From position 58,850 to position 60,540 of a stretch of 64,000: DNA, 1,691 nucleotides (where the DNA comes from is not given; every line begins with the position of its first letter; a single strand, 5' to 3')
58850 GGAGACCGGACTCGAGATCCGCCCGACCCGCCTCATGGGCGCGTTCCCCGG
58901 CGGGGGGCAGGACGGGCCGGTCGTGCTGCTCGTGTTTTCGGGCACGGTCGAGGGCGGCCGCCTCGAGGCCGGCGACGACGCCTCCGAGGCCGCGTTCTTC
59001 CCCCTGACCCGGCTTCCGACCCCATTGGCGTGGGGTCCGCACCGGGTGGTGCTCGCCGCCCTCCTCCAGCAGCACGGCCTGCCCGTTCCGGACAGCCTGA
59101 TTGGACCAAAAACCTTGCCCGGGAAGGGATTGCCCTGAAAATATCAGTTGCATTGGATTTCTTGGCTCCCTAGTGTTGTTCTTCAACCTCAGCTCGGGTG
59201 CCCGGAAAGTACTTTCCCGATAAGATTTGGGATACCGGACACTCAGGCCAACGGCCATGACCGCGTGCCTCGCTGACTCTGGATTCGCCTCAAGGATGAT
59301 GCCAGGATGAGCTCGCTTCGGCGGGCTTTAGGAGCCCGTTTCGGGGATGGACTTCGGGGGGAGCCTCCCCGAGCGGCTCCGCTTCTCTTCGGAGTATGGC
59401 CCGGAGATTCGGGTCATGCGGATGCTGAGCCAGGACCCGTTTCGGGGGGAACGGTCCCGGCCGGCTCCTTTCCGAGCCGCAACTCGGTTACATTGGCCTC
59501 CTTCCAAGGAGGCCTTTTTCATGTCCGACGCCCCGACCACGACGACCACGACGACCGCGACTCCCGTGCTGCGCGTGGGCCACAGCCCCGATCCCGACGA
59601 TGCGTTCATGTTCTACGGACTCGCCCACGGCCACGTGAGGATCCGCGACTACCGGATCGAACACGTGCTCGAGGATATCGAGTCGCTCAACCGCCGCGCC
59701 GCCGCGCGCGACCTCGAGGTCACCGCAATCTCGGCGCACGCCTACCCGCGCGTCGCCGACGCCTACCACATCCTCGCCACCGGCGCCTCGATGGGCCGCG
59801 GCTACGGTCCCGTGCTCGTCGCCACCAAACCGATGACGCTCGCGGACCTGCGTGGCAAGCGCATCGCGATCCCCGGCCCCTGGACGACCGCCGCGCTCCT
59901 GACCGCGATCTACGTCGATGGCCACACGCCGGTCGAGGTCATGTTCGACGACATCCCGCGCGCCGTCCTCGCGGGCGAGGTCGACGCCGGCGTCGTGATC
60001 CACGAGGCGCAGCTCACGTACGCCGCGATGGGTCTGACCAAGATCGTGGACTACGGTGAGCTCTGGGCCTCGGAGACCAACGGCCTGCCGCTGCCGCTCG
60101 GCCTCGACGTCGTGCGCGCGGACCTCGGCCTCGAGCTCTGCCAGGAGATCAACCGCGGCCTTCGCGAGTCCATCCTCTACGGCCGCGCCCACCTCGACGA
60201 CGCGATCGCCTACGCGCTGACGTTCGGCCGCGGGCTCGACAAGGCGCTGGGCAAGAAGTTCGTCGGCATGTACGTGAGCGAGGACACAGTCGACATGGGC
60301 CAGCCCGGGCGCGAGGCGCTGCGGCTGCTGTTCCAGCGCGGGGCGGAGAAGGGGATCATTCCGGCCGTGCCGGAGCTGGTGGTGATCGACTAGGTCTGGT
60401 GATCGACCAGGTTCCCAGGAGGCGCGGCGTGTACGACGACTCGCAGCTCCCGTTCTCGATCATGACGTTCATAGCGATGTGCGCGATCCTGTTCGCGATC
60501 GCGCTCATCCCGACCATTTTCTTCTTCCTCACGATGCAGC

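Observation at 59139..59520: Hairpin-dense 380-nt non-coding region ending in a combined terminator and SD-sequestering hairpin directly upstream of mqnD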

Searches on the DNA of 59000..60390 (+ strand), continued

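Call 60: search_with_rna_model(model_id=R1, sources=[L130, L131], max_evalue=1, show_alignments=1)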
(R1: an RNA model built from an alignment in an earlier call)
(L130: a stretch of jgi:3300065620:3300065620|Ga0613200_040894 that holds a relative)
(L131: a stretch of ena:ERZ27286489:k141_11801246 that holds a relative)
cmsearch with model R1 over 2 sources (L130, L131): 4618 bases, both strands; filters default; matches with E-value up to 1: 1.
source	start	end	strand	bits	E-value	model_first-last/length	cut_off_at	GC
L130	649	742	+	64.9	1e-14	1-168/168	no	0.68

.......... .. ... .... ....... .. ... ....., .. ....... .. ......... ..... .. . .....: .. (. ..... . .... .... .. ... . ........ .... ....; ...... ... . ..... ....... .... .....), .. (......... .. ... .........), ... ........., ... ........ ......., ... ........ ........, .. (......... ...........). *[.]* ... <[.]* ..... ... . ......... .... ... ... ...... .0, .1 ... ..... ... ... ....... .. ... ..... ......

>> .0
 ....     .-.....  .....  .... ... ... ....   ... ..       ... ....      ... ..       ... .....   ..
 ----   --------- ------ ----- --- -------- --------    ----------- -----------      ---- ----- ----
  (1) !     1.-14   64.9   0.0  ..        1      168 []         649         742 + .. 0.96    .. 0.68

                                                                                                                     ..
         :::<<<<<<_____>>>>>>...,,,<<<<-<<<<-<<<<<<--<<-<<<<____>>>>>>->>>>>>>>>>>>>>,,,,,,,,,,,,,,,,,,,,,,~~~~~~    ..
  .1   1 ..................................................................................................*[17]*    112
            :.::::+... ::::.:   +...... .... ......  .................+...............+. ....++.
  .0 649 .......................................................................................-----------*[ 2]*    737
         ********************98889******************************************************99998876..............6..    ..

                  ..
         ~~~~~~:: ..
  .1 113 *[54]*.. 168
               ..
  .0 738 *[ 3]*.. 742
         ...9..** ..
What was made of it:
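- A single unit is enough in L130, so a site for a dimer is not required (call 60).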

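Call 63: search_rna_families(sources=[L130, L121, L091, L118, L105], threshold=evalue, max_evalue=10)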
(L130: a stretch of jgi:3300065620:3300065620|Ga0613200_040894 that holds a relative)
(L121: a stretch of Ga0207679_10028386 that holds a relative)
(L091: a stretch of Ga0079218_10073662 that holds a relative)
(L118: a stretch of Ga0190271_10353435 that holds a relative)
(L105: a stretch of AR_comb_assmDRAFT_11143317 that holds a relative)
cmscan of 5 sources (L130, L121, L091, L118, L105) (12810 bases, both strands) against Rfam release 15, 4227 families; matches with E-value up to 10: 1.
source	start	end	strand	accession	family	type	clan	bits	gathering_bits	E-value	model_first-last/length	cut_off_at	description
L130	547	619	-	RF02018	mir-1207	Gene; miRNA;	-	22.8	90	1.6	1-87/87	no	mir-1207 microRNA precursor family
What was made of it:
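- On Any described RNA family (Rfam 15): Five homologous loci gave no shared hit (call 63).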
